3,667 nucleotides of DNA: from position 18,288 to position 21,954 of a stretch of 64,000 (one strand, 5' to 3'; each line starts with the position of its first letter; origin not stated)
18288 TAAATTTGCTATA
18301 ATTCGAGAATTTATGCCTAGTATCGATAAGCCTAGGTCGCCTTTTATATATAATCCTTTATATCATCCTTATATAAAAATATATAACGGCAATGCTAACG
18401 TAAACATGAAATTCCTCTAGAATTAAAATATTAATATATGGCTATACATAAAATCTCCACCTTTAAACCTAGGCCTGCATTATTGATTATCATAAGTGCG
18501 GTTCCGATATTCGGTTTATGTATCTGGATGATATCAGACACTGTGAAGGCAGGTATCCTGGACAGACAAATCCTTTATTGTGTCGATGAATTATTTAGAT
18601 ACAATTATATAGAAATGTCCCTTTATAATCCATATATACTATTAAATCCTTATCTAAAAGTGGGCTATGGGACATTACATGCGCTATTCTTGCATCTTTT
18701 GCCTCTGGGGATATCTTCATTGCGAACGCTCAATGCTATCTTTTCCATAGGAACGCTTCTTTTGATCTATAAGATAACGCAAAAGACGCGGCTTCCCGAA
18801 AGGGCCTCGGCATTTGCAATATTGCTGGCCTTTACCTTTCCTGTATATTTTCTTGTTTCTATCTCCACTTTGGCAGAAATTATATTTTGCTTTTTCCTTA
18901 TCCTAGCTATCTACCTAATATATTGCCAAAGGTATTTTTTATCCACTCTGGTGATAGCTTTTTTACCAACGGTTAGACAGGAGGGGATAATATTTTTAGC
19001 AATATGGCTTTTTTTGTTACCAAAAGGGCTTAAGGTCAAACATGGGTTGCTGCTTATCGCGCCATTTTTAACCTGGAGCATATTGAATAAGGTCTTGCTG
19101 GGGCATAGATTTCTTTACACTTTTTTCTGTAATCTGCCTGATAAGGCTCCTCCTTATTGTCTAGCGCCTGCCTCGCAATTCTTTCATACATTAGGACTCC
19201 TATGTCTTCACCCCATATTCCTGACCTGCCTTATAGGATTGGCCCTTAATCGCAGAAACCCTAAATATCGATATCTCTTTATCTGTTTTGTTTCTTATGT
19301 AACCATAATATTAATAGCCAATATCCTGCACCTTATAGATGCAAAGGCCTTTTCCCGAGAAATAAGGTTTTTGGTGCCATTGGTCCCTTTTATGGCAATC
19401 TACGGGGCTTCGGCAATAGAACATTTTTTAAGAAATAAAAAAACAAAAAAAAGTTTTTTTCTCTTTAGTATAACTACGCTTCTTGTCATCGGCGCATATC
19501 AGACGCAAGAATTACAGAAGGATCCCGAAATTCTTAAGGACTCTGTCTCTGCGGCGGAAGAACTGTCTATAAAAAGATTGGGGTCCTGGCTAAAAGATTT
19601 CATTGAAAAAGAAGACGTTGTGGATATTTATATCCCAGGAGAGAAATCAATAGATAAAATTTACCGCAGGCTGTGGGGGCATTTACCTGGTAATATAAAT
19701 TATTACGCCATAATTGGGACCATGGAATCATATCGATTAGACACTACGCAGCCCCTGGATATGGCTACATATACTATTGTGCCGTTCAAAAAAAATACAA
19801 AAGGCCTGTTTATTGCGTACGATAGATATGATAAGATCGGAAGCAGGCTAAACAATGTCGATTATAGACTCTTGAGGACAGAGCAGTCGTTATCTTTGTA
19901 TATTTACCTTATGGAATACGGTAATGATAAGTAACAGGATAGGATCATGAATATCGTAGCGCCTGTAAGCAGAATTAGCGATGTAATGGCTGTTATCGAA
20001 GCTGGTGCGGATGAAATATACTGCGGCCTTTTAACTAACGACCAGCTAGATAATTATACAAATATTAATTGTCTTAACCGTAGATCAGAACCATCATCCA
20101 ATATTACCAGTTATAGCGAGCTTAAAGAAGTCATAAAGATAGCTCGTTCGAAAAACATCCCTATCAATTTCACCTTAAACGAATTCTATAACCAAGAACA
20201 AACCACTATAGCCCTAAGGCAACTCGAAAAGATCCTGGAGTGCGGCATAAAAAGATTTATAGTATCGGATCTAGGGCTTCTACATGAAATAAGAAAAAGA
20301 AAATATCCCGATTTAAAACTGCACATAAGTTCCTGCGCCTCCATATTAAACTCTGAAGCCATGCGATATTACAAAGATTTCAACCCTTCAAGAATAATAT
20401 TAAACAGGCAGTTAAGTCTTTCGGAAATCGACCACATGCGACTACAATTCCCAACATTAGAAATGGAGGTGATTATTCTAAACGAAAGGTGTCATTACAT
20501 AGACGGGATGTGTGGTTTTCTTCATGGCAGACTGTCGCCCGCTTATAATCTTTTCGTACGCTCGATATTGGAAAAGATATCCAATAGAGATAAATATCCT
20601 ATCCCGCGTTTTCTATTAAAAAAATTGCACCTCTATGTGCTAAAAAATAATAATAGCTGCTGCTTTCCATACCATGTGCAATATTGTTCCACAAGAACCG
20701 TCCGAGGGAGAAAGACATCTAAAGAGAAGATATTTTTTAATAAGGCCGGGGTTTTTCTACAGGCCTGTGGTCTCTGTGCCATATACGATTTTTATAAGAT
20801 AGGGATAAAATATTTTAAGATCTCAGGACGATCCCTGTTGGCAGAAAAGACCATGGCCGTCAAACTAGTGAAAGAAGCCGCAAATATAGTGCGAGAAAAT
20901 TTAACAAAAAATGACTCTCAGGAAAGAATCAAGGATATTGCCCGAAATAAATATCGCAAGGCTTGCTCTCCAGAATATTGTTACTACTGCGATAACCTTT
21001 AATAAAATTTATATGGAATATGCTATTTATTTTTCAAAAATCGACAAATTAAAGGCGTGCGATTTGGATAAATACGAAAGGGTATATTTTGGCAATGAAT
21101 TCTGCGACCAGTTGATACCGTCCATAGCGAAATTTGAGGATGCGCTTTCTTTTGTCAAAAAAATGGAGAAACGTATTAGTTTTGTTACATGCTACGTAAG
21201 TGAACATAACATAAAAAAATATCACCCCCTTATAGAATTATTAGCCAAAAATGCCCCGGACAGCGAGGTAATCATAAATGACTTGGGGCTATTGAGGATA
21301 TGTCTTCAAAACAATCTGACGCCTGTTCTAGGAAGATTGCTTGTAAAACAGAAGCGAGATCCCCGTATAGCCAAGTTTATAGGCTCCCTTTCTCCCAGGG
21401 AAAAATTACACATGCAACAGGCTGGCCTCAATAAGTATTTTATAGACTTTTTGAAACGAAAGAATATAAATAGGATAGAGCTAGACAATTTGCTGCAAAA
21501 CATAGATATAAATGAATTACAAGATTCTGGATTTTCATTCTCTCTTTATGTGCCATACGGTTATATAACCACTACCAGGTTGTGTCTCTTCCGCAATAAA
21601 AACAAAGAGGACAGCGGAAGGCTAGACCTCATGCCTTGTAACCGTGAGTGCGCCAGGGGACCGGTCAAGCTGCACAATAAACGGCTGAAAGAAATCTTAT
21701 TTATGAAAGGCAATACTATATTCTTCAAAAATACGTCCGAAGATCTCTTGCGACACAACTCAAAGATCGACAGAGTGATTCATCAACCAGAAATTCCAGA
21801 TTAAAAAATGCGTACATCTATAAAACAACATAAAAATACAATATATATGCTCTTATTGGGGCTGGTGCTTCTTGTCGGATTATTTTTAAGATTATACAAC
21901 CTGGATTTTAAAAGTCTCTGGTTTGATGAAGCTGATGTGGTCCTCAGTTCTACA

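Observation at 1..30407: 30-kb low-GC accessory cluster dense in B12-radical SAM enzymes, AsnB amidotransferases, U32 proteins, GT2/GT-C transferases and novel membrane protein families, sitting directly upstream of dnaA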

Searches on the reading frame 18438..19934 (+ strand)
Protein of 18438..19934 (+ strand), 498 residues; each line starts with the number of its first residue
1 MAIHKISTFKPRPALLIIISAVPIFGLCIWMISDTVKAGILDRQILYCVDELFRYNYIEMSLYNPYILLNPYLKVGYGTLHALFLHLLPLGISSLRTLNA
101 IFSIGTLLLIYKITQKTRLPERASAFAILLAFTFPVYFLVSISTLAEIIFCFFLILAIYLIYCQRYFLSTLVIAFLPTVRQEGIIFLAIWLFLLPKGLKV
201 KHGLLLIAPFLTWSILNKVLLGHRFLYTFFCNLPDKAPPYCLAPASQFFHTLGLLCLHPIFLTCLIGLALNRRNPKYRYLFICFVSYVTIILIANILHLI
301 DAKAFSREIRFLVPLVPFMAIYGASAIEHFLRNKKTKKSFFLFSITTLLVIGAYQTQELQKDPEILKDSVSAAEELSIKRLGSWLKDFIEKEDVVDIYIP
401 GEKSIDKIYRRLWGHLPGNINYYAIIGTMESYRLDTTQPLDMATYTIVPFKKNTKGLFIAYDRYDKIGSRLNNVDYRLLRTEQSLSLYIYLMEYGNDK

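Call 6: search_protein_families(library=pfam, proteins=[window:18438-19934:+], max_evalue=0.01)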
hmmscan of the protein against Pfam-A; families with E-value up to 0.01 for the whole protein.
window:18438-19934:+ (498 aa): 0 families

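Call 9: search_protein_families(library=ncbifam, proteins=[window:18438-19934:+], max_evalue=0.001)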
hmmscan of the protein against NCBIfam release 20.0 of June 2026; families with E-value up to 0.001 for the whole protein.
window:18438-19934:+ (498 aa): 1 family
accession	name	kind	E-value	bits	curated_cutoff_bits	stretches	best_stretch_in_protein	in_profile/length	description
NF047440.1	LA3751_2_3_fam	subfamily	1.1e-09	37.7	200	1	81-356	89-382/460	LA_3751/LA_3752 family putative glycosyltransferase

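Call 36: search_protein_families(library=pfam, proteins=[window:18438-19934:+], max_evalue=10)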
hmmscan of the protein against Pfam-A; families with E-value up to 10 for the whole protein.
window:18438-19934:+ (498 aa): 2 families
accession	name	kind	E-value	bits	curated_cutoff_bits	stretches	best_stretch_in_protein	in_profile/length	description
PF13231.12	PMT_2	-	1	10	26.1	1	81-162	10-90/160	Dolichyl-phosphate-mannose-protein mannosyltransferase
PF03901.23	Glyco_transf_22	-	4.7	6.8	23.8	0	83-348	79-352/414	Alg9-like mannosyltransferase family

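Call 96: search_solved_structures(query=window:18438-19934:+, max_evalue=1)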
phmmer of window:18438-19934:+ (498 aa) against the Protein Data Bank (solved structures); distinct sequences matched with E-value up to 1: 0.

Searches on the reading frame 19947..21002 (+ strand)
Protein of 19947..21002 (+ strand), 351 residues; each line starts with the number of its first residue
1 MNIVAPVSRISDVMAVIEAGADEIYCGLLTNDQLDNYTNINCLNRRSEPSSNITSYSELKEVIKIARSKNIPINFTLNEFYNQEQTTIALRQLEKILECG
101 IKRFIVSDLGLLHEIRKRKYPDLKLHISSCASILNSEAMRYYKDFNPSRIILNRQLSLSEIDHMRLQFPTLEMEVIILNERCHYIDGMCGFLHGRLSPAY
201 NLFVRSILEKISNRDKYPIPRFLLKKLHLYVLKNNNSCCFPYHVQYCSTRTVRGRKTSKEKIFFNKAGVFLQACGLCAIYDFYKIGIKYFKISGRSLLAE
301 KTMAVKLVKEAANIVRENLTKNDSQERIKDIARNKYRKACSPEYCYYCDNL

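Call 6: search_protein_families(library=pfam, proteins=[window:19947-21002:+], max_evalue=0.01)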
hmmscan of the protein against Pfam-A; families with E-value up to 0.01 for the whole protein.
window:19947-21002:+ (351 aa): 1 family
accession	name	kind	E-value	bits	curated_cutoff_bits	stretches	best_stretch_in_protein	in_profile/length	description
PF01136.24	Peptidase_U32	-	1.6e-27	96.8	22.4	1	91-340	6-222/233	Peptidase family U32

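Call 9: search_protein_families(library=ncbifam, proteins=[window:19947-21002:+], max_evalue=0.001)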
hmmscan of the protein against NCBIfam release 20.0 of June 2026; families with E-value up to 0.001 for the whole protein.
window:19947-21002:+ (351 aa): 2 families
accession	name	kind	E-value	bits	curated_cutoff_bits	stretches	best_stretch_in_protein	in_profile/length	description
NF047963.1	quinone_UbiU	equivalog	6e-25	88.1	440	1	1-297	1-276/331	ubiquinone anaerobic biosynthesis protein UbiU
NF011996.0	PRK15452.1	equivalog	7.6e-19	67.9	534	1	56-189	46-178/449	prephenate-dependent tRNA uridine(34) hydroxylase TrhP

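Call 30: search_solved_structures(query=window:19947-21002:+, max_evalue=0.01)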
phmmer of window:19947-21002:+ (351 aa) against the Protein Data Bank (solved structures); distinct sequences matched with E-value up to 0.01: 0.

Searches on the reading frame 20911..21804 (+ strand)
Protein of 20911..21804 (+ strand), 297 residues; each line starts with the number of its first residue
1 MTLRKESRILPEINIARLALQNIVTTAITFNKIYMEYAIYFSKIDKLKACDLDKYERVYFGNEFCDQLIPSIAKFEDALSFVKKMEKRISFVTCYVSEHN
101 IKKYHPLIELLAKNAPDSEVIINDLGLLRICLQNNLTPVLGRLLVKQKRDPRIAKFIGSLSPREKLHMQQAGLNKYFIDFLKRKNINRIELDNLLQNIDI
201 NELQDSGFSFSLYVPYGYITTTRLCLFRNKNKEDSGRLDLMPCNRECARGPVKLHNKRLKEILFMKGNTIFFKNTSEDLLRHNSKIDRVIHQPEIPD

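Call 6: search_protein_families(library=pfam, proteins=[window:20911-21804:+], max_evalue=0.01)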
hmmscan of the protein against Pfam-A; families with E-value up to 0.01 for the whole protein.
window:20911-21804:+ (297 aa): 0 families

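Call 9: search_protein_families(library=ncbifam, proteins=[window:20911-21804:+], max_evalue=0.001)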
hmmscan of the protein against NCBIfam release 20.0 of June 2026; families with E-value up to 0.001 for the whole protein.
window:20911-21804:+ (297 aa): 0 families

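Call 31: search_solved_structures(query=window:20911-21804:+, max_evalue=1)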
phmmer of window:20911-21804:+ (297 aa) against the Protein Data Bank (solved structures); distinct sequences matched with E-value up to 1: 0.

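Call 36: search_protein_families(library=pfam, proteins=[window:20911-21804:+], max_evalue=10)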
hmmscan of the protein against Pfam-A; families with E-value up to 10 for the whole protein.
window:20911-21804:+ (297 aa): 0 families

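Call 51: find_homologous_proteins(query=window:20911-21804:+, max_evalue=0.001)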
Query window:20911-21804:+ (297 aa): 249 proteins with E <= 0.001 among 1310 candidates; the best 120 are listed.
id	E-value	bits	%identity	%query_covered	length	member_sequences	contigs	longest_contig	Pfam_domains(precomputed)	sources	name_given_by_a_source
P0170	2.9e-172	590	100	89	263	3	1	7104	-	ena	-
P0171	1.8e-100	354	59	89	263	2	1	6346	-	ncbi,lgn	-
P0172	2.7e-99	350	58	89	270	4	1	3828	-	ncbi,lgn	-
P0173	1.3e-97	345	60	89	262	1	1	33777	-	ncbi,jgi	jgi:hypothetical protein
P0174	3.1e-96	340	59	89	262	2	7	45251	-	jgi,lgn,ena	-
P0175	2.2e-93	331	59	89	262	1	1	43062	-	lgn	-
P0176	3.2e-93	330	58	89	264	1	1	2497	-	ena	-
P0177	1.2e-76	276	49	88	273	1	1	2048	-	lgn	-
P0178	2.2e-64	236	46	88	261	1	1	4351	-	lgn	-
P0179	3.2e-63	232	45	88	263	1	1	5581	-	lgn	-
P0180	5.2e-62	228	44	88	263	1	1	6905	-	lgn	-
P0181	1.8e-61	226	45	88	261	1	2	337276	-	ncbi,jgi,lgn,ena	-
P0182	1.8e-57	213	42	88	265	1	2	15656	-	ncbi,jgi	ncbi:MAG: hypothetical protein QXL85_06645 [Candidatus Bathyarchaeia archaeon]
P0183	3.4e-57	212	42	88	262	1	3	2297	-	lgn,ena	-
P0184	1.9e-56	210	42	88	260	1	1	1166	-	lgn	-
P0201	5.0e-51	192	39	88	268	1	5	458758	-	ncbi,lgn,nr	ncbi:MAG: hypothetical protein QXR45_10840 [Candidatus Bathyarchaeia archaeon]|nr:hypothetical prote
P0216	6.4e-50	188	41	88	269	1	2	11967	-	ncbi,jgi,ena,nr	ncbi:MAG TPA: hypothetical protein VMU10_02670 [Desulfomonilia bacterium]|nr:hypothetical protein [D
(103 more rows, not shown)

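Call 52: find_encoding_contigs(protein=P0201, flank=8000, max_places=2)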
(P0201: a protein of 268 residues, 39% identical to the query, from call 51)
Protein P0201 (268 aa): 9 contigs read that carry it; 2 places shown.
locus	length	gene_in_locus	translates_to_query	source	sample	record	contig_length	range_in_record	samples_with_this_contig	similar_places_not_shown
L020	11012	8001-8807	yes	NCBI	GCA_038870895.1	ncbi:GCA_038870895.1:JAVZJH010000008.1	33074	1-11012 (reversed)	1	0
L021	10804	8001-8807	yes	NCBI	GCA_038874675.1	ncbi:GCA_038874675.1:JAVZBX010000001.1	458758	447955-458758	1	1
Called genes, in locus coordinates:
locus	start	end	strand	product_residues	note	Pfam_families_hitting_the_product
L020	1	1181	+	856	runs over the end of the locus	PF00384:Molybdopterin, PF01568:Molydop_binding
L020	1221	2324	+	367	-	PF00491:Arginase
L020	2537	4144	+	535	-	PF01565:FAD_binding_4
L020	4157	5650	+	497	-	PF01565:FAD_binding_4, PF02913:FAD-oxidase_C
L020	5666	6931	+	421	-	PF13183:Fer4_8 (weak), PF02754:CCG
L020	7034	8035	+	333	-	PF01136:Peptidase_U32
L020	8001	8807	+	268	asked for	-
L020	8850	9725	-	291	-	PF00296:Bac_luciferase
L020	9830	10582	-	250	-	-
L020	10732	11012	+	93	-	PF13458:Peripla_BP_6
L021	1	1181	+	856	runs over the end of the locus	PF00384:Molybdopterin, PF01568:Molydop_binding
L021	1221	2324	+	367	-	PF00491:Arginase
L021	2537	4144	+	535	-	PF01565:FAD_binding_4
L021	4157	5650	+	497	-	PF01565:FAD_binding_4, PF02913:FAD-oxidase_C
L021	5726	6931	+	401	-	PF02754:CCG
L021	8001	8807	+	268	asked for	-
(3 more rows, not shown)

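Call 53: find_encoding_contigs(protein=P0216, flank=8000, max_places=2)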
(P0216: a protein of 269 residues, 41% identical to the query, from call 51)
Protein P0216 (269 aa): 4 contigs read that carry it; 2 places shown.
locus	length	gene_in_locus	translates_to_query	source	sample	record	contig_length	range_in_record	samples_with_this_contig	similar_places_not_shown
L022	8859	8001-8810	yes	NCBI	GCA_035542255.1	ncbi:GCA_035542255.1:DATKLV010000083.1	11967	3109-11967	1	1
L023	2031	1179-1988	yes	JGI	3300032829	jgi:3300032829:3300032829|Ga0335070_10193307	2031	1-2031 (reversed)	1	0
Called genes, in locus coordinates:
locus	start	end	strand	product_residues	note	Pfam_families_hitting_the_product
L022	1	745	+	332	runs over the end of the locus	PF01012:ETF, PF00766:ETF_alpha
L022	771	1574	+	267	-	PF01012:ETF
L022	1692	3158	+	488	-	PF01565:FAD_binding_4, PF02913:FAD-oxidase_C (weak)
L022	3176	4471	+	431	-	PF02754:CCG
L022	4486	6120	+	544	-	PF01565:FAD_binding_4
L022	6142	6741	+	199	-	-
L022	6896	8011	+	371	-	PF01136:Peptidase_U32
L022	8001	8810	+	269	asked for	-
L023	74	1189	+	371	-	PF01136:Peptidase_U32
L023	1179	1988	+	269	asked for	-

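Call 54: find_encoding_contigs(protein=P0181, flank=8000, max_places=2)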
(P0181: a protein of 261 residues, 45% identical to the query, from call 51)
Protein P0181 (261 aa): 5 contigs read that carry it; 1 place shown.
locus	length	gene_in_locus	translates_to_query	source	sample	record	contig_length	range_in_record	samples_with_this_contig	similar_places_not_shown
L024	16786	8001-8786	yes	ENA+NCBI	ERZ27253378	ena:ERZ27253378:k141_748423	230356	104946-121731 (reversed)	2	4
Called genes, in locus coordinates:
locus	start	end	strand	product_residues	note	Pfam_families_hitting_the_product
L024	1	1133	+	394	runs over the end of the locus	PF00291:PALP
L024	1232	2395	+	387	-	PF04191:PEMT (weak)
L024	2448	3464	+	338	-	PF01136:Peptidase_U32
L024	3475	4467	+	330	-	-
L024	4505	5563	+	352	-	-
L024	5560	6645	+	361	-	PF01136:Peptidase_U32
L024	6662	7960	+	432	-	PF02310:B12-binding, PF04055:Radical_SAM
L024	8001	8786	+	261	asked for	-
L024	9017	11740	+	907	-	PF00005:ABC_tran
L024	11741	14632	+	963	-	PF00535:Glycos_transf_2, PF10111:Glyco_tranf_2_2, PF13641:Glyco_tranf_2_3, PF04055:Radical_SAM, PF13353:Fer4_12 (faint), PF04055:Radical_SAM, PF13186:SPASM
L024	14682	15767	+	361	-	PF00657:Lipase_GDSL (faint), PF13472:Lipase_GDSL_2 (faint)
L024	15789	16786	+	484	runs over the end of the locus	PF02310:B12-binding, PF04055:Radical_SAM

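Call 56: search_solved_structures(query=A4, max_evalue=10, show_alignments=2)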
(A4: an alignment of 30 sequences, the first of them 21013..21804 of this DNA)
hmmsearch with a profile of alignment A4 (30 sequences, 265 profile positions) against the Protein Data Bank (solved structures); distinct sequences matched with E-value up to 10: 3.
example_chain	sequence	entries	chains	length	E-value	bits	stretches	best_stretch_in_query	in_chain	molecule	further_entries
4doh_A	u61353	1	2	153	0.1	15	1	18-93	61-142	Interleukin-20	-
7fcc_A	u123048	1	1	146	0.97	11.9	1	31-90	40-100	Isoform 4 of Interleukin-1 receptor accessory protein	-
5u4s_A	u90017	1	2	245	2.2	10.7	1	33-104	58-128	Putative short chain dehydrogenase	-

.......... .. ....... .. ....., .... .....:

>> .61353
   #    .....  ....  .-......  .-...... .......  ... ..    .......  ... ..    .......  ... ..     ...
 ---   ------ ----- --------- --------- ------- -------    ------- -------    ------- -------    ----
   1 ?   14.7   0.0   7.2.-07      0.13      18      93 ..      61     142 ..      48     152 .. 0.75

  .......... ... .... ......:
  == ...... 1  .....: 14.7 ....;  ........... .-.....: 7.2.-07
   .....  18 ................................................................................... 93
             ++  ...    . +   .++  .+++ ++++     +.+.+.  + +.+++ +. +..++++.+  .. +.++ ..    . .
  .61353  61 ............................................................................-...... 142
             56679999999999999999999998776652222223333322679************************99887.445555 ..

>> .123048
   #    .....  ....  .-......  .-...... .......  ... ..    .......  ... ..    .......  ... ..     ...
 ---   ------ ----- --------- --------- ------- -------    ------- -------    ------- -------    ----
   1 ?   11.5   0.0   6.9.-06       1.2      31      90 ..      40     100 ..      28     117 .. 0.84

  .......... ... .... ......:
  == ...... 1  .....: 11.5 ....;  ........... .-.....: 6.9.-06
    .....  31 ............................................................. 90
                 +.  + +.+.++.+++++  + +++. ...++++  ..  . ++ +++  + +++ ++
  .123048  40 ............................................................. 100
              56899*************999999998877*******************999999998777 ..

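Call 66: predict_structure(alignment_id=A4)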
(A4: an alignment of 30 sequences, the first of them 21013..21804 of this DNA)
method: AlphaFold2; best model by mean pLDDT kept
length: 263 residues; sequences in the alignment: 30
mean_pLDDT: 81.3   pTM: 0.80
mean pLDDT of the five models: 81.3, 80.6, 80.3, 79.8, 79.3
residues with pLDDT >= 90: 111; 70-90: 83; 50-70: 63; < 50: 6
segments of 3 or more residues with pLDDT < 50: none
pLDDT, mean of each block of 10 residues (from residue 1): 94 95 94 90 98 96 86 98 95 94 88 52 71 60 88 87 69 87 75 53 54 75 82 83 65 89 65
secondary structure, 60 per line:
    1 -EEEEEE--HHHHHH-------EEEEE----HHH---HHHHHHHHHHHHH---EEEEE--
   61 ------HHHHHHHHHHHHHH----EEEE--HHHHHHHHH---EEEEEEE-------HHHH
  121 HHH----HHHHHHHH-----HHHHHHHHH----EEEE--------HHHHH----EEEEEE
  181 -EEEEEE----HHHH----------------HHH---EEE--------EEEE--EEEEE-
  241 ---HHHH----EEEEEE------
elements in order: E2-7 H10-15 E23-27 H38-50 E54-58 H67-80 E85-88 H91-99 E103-109 H117-123 H128-135 H141-149 E154-157 H166-170 E175-180 E182-187 H192-195 E218-220 E229-232 E235-239 H244-247 E252-257

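Call 74: search_protein_families(library=pfam, proteins=[L024:3475-4467:+], max_evalue=0.001)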
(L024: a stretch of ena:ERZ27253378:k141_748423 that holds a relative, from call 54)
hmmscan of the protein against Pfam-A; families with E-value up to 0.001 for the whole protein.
L024:3475-4467:+ (330 aa): 0 families
